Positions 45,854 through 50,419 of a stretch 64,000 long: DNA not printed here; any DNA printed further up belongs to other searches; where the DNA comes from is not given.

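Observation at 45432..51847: Kinase / tri-domain (adenylation, aminotransferase, AAR-like reductase) enzyme / PEMT-ICMT methyltransferase operon: candidate pathway to N-methylated long-chain amines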

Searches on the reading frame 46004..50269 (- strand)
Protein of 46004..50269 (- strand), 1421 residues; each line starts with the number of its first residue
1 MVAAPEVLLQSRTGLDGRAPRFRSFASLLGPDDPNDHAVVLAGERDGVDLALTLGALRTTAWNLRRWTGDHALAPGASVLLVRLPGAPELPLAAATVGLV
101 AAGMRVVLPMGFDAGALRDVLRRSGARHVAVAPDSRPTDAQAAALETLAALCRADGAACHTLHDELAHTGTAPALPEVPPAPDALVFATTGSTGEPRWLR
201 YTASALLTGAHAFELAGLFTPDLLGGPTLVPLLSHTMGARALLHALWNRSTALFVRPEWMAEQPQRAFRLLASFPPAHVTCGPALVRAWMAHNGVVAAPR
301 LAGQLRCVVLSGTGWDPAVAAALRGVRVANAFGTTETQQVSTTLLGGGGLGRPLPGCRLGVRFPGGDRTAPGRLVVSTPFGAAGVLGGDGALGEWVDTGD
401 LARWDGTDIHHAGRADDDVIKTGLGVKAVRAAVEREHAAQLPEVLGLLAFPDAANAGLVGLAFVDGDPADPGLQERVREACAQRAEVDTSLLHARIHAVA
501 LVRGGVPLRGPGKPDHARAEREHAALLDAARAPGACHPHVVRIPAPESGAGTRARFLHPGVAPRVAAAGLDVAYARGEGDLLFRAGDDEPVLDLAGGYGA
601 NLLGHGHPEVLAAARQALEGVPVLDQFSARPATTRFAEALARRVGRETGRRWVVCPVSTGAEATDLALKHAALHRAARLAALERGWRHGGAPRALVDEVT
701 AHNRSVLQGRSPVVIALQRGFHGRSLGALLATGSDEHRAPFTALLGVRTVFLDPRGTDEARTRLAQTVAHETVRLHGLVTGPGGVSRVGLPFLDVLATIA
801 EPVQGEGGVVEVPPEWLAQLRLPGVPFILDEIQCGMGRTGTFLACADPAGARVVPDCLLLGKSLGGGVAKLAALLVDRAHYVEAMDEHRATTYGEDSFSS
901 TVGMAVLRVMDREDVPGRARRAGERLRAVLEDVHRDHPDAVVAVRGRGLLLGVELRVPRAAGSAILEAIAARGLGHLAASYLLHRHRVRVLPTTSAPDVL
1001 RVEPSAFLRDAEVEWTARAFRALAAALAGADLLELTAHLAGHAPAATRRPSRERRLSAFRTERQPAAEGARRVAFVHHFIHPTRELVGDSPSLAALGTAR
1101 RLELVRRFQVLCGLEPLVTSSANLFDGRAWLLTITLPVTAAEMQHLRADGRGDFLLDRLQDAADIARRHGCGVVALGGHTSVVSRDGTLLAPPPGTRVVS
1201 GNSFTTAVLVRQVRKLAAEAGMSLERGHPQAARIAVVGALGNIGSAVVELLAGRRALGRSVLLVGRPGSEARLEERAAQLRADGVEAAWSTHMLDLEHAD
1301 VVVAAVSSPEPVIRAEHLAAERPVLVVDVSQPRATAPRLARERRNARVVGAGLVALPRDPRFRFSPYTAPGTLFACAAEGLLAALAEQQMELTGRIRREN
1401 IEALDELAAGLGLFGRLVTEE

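Call 6: search_protein_families(library=pfam, proteins=[window:46004-50269:-], max_evalue=0.1)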
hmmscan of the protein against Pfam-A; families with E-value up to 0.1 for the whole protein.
window:46004-50269:- (1421 aa): 6 families
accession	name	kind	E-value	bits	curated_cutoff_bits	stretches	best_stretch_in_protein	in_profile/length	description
PF00202.27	Aminotran_3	-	2.5e-50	171.8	30.5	1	572-979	11-374/403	Aminotransferase class-III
PF00501.34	AMP-binding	-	4e-16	59.2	29.9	1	93-383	60-381/384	AMP-binding enzyme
PF01488.26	Shikimate_DH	-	3.2e-08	34.2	24.3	1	1230-1340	11-122/138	Shikimate / quinate 5-dehydrogenase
PF01118.30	Semialdhyde_dh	-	0.0086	16.9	26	1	1233-1331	1-98/121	Semialdehyde dehydrogenase, NAD binding domain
PF08659.16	KR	-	0.011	16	22.6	1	1235-1307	4-73/180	KR domain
PF12362.13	DUF3646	-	0.056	14.1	30.2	0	628-676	41-88/114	DNA polymerase III gamma and tau subunits C terminal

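Call 7: search_protein_families(library=ncbifam, proteins=[window:46004-50269:-], max_evalue=0.1)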
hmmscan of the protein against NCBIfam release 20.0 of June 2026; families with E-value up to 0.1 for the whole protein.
window:46004-50269:- (1421 aa): 78 families (the best 25 are shown)
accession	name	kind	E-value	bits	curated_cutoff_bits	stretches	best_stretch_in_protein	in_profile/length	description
NF053554.1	prodigi_MAP_PigE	equivalog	4.6e-64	217.1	850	4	794-984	561-757/837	prodigiosin MAP biosynthesis aminotransferase PigE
NF002874.0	PRK03244.1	equivalog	2.5e-47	161.6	457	1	573-969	28-353/399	acetylornithine transaminase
NF008570.0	PRK11522.1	equivalog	7e-43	146.9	612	3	794-1013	236-443/464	putrescine aminotransferase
NF002325.0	PRK01278.1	subfamily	4e-40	137.7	372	3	797-974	178-352/395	acetylornithine transaminase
TIGR00707.1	argD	subfamily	7e-40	137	410.05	2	711-975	115-347/381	acetylornithine/succinylornithine family transaminase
NF004426.0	PRK05769.1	equivalog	2.9e-35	121.9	552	2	709-959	139-383/441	acetyl ornithine aminotransferase family protein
NF005993.0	PRK08117.1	subfamily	1.5e-34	119.4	574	2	710-961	128-373/433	aspartate aminotransferase family protein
NF005685.0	PRK07483.1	equivalog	8.7e-34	117.1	485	2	713-962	124-372/444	aspartate aminotransferase family protein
NF005393.0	PRK06938.1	subfamily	8.8e-34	116.7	671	1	713-1025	159-464/469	diaminobutyrate--2-oxoglutarate transaminase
NF042418.1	LysJ_Th_th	equivalog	1.6e-33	116.1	700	3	796-961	178-340/386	[LysW]-aminoadipate semialdehyde transaminase LysJ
TIGR03372.1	putres_am_tran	equivalog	1.3e-32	113.2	658.65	2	794-957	224-390/442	putrescine aminotransferase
TIGR01885.1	Orn_aminotrans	equivalog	1.4e-32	112.9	378.4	2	794-963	186-353/402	ornithine--oxo-acid transaminase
TIGR00709.1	dat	subfamily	2.7e-32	111.9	401.6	2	708-963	126-373/442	diaminobutyrate--2-oxoglutarate transaminase family protein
NF045491.1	LysJ_Sulfobales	equivalog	3.6e-30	105.1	700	2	795-960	168-332/386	[LysW]-aminoadipate semialdehyde/glutamate semialdehyde transaminase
NF005386.0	PRK06931.1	equivalog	6.5e-30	104.2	753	2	793-963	224-392/461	diaminobutyrate--2-oxoglutarate transaminase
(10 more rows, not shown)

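Call 13: find_homologous_proteins(query=window:46004-50269:-, max_evalue=1e-10)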
Query window:46004-50269:- (1421 aa): 23 proteins with E <= 1e-10 among 8000 candidates.
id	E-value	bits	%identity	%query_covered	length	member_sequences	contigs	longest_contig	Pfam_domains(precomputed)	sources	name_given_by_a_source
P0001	0.0e+0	3099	100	100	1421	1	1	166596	PF00202.28,PF00501.35,PF01488.27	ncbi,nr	ncbi:MAG: aminotransferase class III-fold pyridoxal phosphate-dependent enzyme [Deltaproteobacteria 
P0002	0.0e+0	1231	47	98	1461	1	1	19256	PF00202.28,PF00501.35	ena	-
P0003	0.0e+0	1177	45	98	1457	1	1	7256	PF00202.28,PF00501.35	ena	-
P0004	0.0e+0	1145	45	97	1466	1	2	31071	PF00202.28,PF00501.35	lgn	-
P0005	0.0e+0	1075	46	97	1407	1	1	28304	PF00202.28,PF00501.35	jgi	jgi:acetylornithine/succinyldiaminopimelate/putrescine aminotransferase/predicted amino acid dehydro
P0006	0.0e+0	1043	48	98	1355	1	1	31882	PF00202.28,PF00501.35,PF01488.27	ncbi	-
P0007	0.0e+0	1028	44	98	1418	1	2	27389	PF00202.28,PF00501.35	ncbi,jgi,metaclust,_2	metaclust:\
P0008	0.0e+0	1026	43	99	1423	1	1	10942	PF00202.28,PF00501.35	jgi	jgi:acetylornithine/succinyldiaminopimelate/putrescine aminotransferase/predicted amino acid dehydro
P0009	6.4e-271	920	43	94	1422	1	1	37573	PF00202.28,PF00501.35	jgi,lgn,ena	-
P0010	4.1e-269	914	39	98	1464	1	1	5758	PF00202.28,PF00501.35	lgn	-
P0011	7.1e-258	877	38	98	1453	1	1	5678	PF00202.28,PF00501.35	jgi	jgi:acetylornithine/succinyldiaminopimelate/putrescine aminotransferase/acyl-coenzyme A synthetase/A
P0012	2.5e-255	869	40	99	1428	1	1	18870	PF00202.28,PF00501.35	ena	-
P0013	1.1e-239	817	42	98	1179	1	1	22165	PF00202.28,PF00501.35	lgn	-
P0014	3.1e-219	749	37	100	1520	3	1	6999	PF00202.28,PF00501.35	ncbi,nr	ncbi:MAG: hypothetical protein DRI90_06765 [Deltaproteobacteria bacterium]|nr:MAG: hypothetical prot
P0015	1.5e-218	747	41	66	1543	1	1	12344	PF00202.28,PF00501.35,PF01488.27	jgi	jgi:acetylornithine/succinyldiaminopimelate/putrescine aminotransferase/predicted amino acid dehydro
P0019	3.9e-187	643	39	98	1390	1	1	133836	PF00202.28,PF00501.35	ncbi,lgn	-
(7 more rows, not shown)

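Call 14: find_encoding_contigs(protein=P0019, flank=8000, max_places=2)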
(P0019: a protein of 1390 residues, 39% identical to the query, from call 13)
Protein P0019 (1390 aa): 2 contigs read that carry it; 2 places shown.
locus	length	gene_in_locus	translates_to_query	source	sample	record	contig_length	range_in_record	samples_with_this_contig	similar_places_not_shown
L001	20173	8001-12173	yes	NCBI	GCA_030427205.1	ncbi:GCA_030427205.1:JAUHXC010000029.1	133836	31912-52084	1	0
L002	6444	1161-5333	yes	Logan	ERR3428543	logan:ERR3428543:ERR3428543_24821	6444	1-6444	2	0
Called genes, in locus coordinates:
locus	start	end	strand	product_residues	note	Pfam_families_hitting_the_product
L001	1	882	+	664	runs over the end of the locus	PF00989:PAS (weak), PF08448:PAS_4 (weak), PF13188:PAS_8 (weak), PF24820:Diguanyl_cycl_sensor (faint), PF13426:PAS_9 (weak), PF00512:HisKA (weak), PF02518:HATPase_c, PF00072:Response_reg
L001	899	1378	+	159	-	-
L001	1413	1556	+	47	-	-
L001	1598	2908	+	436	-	PF05195:AMP_N, PF00557:Peptidase_M24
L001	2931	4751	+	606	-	PF05960:DUF885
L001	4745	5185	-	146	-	-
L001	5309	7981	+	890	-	PF01804:Penicil_amidase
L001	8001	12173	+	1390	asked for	PF00501:AMP-binding, PF00202:Aminotran_3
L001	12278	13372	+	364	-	PF03283:PAE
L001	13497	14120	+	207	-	-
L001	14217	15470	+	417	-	PF25487:ETR1_N, PF00512:HisKA, PF02518:HATPase_c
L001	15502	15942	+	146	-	PF00072:Response_reg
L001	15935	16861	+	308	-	PF00072:Response_reg, PF00990:GGDEF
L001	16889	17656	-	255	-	PF01569:PAP2, PF14378:PAP2_3 (weak)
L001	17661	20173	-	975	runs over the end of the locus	PF11617:Cu-binding_MopE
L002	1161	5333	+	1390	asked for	PF00501:AMP-binding, PF00202:Aminotran_3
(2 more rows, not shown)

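Call 15: find_encoding_contigs(protein=P0009, flank=8000, max_places=2)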
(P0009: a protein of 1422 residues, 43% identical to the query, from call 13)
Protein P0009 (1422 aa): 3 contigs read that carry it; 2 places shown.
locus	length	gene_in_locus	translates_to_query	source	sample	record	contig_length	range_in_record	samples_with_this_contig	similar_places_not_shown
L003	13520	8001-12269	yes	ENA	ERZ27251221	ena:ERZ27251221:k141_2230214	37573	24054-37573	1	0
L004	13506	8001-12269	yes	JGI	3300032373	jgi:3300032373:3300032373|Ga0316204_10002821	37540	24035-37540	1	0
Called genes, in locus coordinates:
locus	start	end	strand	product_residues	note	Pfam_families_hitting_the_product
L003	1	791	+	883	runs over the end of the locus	PF12419:DUF3670, PF00176:SNF2-rel_dom, PF00271:Helicase_C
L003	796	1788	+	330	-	PF24698:DUF7662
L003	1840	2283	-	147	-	-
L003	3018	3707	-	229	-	-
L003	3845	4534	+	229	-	PF20181:DUF6544, PF21900:DUF6920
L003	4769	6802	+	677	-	PF07929:PRiA4_ORF3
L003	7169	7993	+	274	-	PF00487:FA_desaturase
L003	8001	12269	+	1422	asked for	PF00501:AMP-binding, PF00202:Aminotran_3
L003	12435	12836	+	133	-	-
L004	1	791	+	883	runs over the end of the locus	PF12419:DUF3670, PF00176:SNF2-rel_dom, PF00271:Helicase_C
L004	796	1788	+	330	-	PF24698:DUF7662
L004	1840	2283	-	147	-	-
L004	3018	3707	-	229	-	-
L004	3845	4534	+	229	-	PF20181:DUF6544, PF21900:DUF6920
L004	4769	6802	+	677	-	PF07929:PRiA4_ORF3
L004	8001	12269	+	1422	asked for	PF00501:AMP-binding, PF00202:Aminotran_3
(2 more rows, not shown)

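Call 16: find_encoding_contigs(protein=P0006, flank=8000, max_places=2)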
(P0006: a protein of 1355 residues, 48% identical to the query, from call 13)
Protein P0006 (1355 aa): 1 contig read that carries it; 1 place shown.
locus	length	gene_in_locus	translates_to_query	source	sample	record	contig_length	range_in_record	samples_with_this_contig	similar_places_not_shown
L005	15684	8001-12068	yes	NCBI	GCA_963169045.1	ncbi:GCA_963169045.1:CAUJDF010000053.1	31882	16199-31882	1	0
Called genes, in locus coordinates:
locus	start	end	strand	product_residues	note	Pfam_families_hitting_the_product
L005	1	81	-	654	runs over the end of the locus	PF26550:Tricorn_2nd (faint), PF26549:Tricorn_N (faint), PF00561:Abhydrolase_1 (faint), PF20434:BD-FAE (weak), PF00326:Peptidase_S9, PF01738:DLH (faint)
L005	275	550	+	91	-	-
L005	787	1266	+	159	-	PF14464:Prok-JAB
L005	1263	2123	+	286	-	PF02551:Acyl_CoA_thio (weak), PF13622:4HBT_3, PF20789:4HBT_3C, PF02551:Acyl_CoA_thio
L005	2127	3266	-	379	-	PF13439:Glyco_transf_4 (weak), PF13579:Glyco_trans_4_4 (weak), PF00534:Glycos_transf_1, PF13692:Glyco_trans_1_4, PF13524:Glyco_trans_1_2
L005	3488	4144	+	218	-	-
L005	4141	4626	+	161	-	PF13430:DUF4112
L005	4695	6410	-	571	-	-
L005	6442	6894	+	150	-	PF00293:NUDIX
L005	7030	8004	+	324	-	PF00487:FA_desaturase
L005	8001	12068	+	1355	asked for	PF00501:AMP-binding, PF00202:Aminotran_3, PF01488:Shikimate_DH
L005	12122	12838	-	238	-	-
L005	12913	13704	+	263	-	-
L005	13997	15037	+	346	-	PF19974:TCAD9 (weak), PF01163:RIO1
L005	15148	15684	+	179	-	?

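Call 23: find_related_loci(query=A1, collection=genome_contigs, flank=10000)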
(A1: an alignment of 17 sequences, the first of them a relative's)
Query A1 (1421 aa) in genome_contigs; peptide patterns used: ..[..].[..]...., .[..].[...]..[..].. (x = any residue, [..] = any of these).
599 stretches matched a pattern (row limit reached: there are more); 149 encode a relative of the query (tblastn E <= 1e-3); the best 80 are kept; 80 distinct loci.
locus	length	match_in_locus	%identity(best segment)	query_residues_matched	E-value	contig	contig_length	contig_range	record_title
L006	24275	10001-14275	38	16-1416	0e+0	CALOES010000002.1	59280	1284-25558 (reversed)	MAG: uncultured Planctomycetaceae bacterium isolate LOGT_bin.0190 genome assembly, contig: contig_46013, whole genome sh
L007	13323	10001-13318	47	21-1098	0e+0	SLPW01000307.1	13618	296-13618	MAG: Myxococcales bacterium isolate CSSed165cm_511 CSSed16-5cm-14532, whole genome shotgun sequence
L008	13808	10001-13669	42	47-1414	0e+0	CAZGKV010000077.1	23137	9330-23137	MAG TPA_asm: uncultured Planctomycetales bacterium isolate binchicken_co21_415 genome assembly, contig: NODE_1061_length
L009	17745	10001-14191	37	54-1417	0e+0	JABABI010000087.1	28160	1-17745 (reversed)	MAG: Fuerstiella sp. isolate bin52p NODE_87_length_28160_cov_6.568618, whole genome shotgun sequence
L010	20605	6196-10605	37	21-1414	0e+0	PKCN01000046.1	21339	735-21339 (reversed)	MAG: Planctomycetaceae bacterium isolate Plancto7 c_000000000815, whole genome shotgun sequence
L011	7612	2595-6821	38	40-1414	0e+0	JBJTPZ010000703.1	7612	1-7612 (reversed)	MAG: Planctomycetaceae bacterium isolate samp_4449_concoct_1472 samp_4449_1588025, whole genome shotgun sequence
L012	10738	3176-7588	36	21-1414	0e+0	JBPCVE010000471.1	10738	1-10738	MAG: Rubripirellula sp. isolate MAG_seacave_65 S1Ck127_11490054, whole genome shotgun sequence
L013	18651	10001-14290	37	33-1407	0e+0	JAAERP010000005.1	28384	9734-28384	MAG: Fuerstiella sp. isolate Nau_8 NauG_CONTIG41572, whole genome shotgun sequence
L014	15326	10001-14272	39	43-1417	0e+0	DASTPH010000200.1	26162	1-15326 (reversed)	MAG TPA_asm: Anaeromyxobacteraceae bacterium isolate SMAG_U2192 k141_310279, whole genome shotgun sequence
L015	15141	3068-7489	36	21-1414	0e+0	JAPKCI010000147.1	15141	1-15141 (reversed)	MAG: Rubripirellula sp. isolate ANT-60 NODE_2103_length_15141_cov_7.995625, whole genome shotgun sequence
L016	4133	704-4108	36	40-1137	0e+0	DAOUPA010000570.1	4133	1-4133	MAG TPA_asm: Planctomicrobium sp. isolate CSMAG_88 CSMAG_88_k127_5520274_length_4133_cov_15.0000, whole genome shotgun s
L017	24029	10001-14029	30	1-1396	0e+0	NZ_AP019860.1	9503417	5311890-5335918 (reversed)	Candidatus Uabimicrobium amorphum strain SRT547 chromosome, complete genome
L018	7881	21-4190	32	73-1418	0e+0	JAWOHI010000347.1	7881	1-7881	MAG: Bacteroidales bacterium isolate CWP4-2.bin.3 k191_581398, whole genome shotgun sequence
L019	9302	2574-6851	30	36-1417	0e+0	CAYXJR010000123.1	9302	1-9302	MAG TPA_asm: uncultured Porphyromonadaceae bacterium isolate SRP178699_co1_495 genome assembly, contig: NODE_10346_lengt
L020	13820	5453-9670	36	52-1417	0e+0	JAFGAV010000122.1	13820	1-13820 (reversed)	MAG: Candidatus Aminicenantes bacterium isolate Zod_maxbin.0345_1 k87_8560554, whole genome shotgun sequence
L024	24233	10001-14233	28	50-1421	0e+0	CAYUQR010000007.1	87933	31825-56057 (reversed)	MAG TPA_asm: uncultured Rikenellaceae bacterium isolate binchicken_co129_657 genome assembly, contig: NODE_439_length_87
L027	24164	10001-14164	34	75-1417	0e+0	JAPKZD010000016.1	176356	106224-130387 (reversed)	MAG: Candidatus Aminicenantes bacterium isolate LacPavin_0419_WC70L_MAG_62_11 LacPavin_0419_WC70L_scaffold_382453, whole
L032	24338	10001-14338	26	6-1408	1e-173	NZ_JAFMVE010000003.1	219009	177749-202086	Carboxylicivirga caseinilyticus strain A049 scaffold_3_length=219010, whole genome shotgun sequence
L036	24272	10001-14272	27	22-1408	2e-164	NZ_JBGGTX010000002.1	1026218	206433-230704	Tamlana flava strain MA10 NODE_2_length_1026218_cov_48.391241, whole genome shotgun sequence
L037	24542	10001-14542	35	16-1407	0e+0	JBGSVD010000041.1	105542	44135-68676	MAG: Planctomycetaceae bacterium isolate JTS-AC449 k141_1324587, whole genome shotgun sequence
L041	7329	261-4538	27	8-1414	3e-157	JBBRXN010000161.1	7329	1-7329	MAG: Bacteroidales bacterium isolate La4_metabat2.215 La4_metabat2.215_K_2478619_L_7329_cov_65.8955, whole genome shotgu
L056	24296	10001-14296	29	23-1415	0e+0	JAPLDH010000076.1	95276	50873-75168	MAG: Bacteroidetes bacterium isolate LacPavin_0419_WC90_MAG_42_101 LacPavin_0419_WC90_scaffold_224974, whole genome shot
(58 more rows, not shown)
